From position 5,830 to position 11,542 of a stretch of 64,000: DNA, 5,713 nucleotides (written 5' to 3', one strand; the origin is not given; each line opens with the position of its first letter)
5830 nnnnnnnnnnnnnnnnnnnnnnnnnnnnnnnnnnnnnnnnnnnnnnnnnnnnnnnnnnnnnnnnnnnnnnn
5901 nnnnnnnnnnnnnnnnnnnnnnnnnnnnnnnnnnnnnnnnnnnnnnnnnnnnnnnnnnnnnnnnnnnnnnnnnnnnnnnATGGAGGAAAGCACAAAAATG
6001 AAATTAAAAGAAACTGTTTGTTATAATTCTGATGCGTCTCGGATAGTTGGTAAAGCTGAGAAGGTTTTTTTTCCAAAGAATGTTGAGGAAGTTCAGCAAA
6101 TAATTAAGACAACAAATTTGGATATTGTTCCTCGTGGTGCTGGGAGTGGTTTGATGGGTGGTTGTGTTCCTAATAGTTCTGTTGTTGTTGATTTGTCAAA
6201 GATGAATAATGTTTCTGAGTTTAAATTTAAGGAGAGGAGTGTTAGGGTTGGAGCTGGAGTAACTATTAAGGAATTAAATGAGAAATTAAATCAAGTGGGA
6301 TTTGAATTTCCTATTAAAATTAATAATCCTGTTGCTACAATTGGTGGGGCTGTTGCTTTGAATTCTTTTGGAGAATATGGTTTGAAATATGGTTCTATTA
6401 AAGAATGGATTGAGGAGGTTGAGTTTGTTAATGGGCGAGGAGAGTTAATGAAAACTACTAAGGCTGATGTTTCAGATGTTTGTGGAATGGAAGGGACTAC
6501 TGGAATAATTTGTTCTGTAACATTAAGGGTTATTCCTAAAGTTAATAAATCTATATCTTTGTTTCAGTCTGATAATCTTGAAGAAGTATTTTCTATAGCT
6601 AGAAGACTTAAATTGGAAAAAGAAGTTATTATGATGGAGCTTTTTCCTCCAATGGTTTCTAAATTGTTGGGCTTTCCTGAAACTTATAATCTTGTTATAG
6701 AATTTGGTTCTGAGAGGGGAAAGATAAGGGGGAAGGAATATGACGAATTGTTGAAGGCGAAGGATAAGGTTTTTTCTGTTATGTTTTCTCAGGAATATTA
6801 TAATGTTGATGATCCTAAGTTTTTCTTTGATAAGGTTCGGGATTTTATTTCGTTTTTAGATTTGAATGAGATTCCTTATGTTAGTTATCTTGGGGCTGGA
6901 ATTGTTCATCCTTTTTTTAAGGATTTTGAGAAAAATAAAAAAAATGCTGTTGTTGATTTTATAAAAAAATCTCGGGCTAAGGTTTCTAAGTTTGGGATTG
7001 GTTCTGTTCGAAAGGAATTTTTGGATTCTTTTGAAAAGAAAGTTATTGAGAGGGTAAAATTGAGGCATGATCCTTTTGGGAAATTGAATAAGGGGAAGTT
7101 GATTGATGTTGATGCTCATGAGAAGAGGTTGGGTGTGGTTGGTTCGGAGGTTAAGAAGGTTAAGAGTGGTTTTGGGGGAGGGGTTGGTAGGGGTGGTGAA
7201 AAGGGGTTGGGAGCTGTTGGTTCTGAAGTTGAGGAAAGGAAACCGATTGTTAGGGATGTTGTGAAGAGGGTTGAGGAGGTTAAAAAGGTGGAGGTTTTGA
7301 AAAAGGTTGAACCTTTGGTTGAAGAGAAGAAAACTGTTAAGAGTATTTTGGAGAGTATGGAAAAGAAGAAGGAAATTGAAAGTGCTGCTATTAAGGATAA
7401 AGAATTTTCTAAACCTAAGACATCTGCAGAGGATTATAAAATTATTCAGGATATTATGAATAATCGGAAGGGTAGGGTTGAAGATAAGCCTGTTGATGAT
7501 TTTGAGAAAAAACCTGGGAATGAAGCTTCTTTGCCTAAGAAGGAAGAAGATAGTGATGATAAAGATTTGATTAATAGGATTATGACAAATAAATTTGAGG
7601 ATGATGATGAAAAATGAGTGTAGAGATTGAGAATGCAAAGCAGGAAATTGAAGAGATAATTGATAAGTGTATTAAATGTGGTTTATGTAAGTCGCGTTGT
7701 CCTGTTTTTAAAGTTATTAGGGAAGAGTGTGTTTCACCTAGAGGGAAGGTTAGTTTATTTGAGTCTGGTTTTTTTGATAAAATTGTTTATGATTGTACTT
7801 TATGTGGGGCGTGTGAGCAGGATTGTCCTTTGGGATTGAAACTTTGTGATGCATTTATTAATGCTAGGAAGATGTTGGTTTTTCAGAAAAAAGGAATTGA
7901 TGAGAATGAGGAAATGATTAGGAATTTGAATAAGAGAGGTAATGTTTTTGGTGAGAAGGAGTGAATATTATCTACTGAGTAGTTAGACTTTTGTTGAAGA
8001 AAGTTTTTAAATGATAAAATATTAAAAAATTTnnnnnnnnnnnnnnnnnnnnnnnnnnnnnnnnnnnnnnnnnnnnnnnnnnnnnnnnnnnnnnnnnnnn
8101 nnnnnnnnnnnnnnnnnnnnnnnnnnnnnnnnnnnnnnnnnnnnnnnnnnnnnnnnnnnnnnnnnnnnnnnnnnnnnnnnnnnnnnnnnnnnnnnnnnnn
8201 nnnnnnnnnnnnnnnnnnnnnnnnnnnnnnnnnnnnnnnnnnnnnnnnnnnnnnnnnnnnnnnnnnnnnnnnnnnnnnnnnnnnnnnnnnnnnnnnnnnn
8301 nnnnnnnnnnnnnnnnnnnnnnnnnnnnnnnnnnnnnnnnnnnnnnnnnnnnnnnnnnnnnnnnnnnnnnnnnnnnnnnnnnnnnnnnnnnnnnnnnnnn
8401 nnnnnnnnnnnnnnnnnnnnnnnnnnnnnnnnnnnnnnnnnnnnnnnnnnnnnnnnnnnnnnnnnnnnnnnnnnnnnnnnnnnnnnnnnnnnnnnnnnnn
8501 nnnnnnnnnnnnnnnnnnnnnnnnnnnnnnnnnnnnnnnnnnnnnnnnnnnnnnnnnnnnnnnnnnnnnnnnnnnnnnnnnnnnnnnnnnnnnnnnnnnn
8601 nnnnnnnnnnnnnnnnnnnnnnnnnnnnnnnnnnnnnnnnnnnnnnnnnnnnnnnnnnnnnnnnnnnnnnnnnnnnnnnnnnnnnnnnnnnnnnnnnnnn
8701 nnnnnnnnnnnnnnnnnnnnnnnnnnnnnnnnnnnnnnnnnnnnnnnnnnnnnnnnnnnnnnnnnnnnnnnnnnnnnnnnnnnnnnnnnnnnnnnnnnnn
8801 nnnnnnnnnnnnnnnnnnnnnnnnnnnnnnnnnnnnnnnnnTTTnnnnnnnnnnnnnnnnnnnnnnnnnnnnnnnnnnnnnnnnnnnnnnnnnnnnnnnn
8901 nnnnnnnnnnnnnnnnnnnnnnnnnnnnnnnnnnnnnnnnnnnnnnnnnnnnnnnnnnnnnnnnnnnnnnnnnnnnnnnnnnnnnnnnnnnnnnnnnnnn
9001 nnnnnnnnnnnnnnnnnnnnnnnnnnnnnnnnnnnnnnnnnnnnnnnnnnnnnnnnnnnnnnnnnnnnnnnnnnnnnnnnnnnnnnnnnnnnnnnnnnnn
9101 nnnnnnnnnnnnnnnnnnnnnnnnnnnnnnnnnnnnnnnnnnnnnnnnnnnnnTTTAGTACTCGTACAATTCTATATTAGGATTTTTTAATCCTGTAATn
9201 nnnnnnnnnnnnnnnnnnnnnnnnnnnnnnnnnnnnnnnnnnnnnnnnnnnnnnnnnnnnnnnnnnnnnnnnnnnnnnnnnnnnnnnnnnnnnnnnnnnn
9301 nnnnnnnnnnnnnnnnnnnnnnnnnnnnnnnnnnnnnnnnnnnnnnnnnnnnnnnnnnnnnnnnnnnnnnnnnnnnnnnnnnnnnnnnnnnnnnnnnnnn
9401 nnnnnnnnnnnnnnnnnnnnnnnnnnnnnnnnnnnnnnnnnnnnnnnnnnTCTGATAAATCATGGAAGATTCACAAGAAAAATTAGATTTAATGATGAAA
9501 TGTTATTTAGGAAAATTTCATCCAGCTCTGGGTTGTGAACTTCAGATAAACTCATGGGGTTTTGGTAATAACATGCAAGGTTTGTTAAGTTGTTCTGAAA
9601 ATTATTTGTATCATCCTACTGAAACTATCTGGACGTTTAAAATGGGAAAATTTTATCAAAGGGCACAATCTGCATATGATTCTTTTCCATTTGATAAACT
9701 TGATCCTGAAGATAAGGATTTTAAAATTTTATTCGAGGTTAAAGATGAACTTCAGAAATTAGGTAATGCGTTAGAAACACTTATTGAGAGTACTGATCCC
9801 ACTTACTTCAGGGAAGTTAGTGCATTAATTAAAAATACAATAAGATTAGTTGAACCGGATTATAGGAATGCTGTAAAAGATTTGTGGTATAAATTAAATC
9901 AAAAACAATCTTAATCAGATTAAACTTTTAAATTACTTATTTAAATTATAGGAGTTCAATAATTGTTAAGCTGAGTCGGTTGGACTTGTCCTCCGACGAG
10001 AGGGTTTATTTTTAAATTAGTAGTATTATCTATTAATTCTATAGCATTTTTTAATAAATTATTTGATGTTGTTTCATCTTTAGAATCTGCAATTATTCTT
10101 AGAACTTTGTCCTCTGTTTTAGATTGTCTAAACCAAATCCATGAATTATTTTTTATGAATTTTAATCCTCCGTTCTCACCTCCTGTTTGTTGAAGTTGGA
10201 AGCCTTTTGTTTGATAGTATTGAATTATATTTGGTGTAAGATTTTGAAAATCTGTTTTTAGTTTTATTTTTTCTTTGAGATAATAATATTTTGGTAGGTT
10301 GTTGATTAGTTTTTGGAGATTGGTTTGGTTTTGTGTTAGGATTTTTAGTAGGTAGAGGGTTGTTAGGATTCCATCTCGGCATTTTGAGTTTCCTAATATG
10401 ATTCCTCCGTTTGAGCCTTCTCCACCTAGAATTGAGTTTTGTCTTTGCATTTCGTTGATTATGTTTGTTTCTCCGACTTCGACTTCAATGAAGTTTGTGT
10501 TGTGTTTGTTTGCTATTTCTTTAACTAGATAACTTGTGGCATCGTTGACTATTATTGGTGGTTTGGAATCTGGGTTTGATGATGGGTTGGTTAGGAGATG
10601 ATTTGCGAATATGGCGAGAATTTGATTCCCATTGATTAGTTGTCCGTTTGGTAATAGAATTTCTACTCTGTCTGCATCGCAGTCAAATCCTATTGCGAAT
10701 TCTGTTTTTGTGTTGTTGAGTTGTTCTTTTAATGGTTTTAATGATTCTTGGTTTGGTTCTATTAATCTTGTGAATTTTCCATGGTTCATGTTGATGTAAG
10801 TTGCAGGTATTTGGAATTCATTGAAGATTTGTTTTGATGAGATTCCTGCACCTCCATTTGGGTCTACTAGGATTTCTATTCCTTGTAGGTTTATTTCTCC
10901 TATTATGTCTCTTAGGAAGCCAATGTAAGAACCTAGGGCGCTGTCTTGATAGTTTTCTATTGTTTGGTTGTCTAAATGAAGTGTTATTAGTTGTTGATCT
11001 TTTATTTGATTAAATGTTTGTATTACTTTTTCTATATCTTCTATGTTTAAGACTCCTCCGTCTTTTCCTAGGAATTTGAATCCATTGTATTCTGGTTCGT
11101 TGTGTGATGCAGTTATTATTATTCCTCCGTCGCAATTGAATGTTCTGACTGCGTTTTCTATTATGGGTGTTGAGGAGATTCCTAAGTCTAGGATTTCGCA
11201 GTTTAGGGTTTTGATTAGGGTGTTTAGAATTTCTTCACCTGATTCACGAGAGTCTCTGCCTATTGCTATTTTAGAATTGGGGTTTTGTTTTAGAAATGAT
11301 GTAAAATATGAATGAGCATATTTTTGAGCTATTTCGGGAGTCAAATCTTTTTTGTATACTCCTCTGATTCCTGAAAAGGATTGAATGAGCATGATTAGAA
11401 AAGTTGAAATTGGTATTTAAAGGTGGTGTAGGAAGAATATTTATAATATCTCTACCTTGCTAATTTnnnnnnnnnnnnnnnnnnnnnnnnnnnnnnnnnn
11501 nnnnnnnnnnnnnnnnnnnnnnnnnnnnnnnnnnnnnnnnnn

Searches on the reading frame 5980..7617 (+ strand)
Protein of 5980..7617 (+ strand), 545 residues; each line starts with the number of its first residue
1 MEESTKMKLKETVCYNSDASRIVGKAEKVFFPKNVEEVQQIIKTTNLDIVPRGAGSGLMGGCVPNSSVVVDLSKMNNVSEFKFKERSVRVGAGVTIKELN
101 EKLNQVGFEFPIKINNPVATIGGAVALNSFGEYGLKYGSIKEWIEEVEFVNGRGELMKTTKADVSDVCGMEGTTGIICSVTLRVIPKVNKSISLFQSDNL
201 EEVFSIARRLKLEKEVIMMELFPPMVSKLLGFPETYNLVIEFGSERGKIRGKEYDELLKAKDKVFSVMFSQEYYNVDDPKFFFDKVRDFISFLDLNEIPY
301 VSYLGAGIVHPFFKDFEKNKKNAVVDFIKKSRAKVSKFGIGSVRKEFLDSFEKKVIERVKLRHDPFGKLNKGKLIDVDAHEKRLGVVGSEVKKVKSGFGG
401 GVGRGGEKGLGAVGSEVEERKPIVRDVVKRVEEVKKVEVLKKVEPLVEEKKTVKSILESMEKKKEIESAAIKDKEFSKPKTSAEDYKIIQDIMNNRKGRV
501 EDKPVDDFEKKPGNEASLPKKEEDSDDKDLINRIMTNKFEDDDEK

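Call 89: search_protein_families(library=ncbifam, proteins=[window:5980-7617:+], max_evalue=1e-10)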
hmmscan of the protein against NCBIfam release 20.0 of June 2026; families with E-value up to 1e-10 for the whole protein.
window:5980-7617:+ (545 aa): 6 families
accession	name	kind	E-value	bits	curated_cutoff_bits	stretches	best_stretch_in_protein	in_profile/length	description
TIGR00387.1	glcD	equivalog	2.3e-28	99.2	567.9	1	29-193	1-179/413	glycolate oxidase subunit GlcD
NF049975.1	2HglutDHaseYdiJ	equivalog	8.9e-19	66.8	1350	1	17-183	43-216/1018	D-2-hydroxyglutarate dehydrogenase YdiJ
TIGR01678.1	FAD_lactone_ox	subfamily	7.2e-15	54.8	396.8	1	24-223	13-216/438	sugar 1,4-lactone oxidase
NF008408.0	PRK11230.1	equivalog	1e-13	50.6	897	1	28-197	58-240/499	glycolate oxidase subunit GlcD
NF010480.0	PRK13905.1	equivalog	2e-12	46.6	259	1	20-165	28-170/303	UDP-N-acetylmuramate dehydrogenase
NF053785.1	DcplphribOxDprE1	equivalog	2.1e-11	43.7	500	1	21-196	10-191/449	decaprenylphosphoryl-beta-D-ribose oxidase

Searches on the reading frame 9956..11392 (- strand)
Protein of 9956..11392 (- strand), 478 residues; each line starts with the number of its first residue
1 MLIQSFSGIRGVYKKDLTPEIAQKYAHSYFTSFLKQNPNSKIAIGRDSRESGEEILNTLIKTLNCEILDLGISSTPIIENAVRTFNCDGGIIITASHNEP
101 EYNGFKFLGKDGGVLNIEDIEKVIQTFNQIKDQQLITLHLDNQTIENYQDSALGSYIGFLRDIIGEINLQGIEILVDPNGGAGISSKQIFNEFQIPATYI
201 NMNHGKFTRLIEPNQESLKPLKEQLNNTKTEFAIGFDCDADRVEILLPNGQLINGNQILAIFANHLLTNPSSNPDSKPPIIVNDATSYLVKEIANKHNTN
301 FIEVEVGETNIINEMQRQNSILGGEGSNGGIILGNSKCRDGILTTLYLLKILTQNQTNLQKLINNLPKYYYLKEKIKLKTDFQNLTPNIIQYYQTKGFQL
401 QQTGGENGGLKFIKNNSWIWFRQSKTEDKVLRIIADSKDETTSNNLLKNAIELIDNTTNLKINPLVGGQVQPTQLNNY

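Call 89: search_protein_families(library=ncbifam, proteins=[window:9956-11392:-], max_evalue=1e-10)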
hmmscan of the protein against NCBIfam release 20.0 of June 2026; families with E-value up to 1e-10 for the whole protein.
window:9956-11392:- (478 aa): 7 families
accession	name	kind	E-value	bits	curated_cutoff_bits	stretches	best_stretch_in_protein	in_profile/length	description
TIGR03990.1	Arch_GlmM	equivalog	6.9e-91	305.3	439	1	2-453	2-443/444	phosphoglucosamine mutase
TIGR01455.1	glmM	equivalog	2e-47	161.9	447.55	1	8-454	5-440/442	phosphoglucosamine mutase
NF007088.0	PRK09542.1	equivalog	1.3e-38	133.2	618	1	9-455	17-454/456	phosphomannomutase/phosphoglucomutase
NF046027.1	PhglucPhmanMutPgmG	equivalog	6.2e-34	117.4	600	1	9-450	15-446/460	phosphoglucomutase/phosphomannomutase PgmG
NF011943.0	PRK15414.1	subfamily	3e-21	75.9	801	1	8-441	11-440/456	phosphomannomutase CpsG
TIGR01132.1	pgm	equivalog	1.1e-20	73.6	778.05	1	72-456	117-543/546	phosphoglucomutase (alpha-D-glucose-1,6-bisphosphate-dependent)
NF005737.0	PRK07564.1-1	equivalog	2.4e-15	56.1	378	0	7-138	19-158/543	alpha-D-glucose phosphate-specific phosphoglucomutase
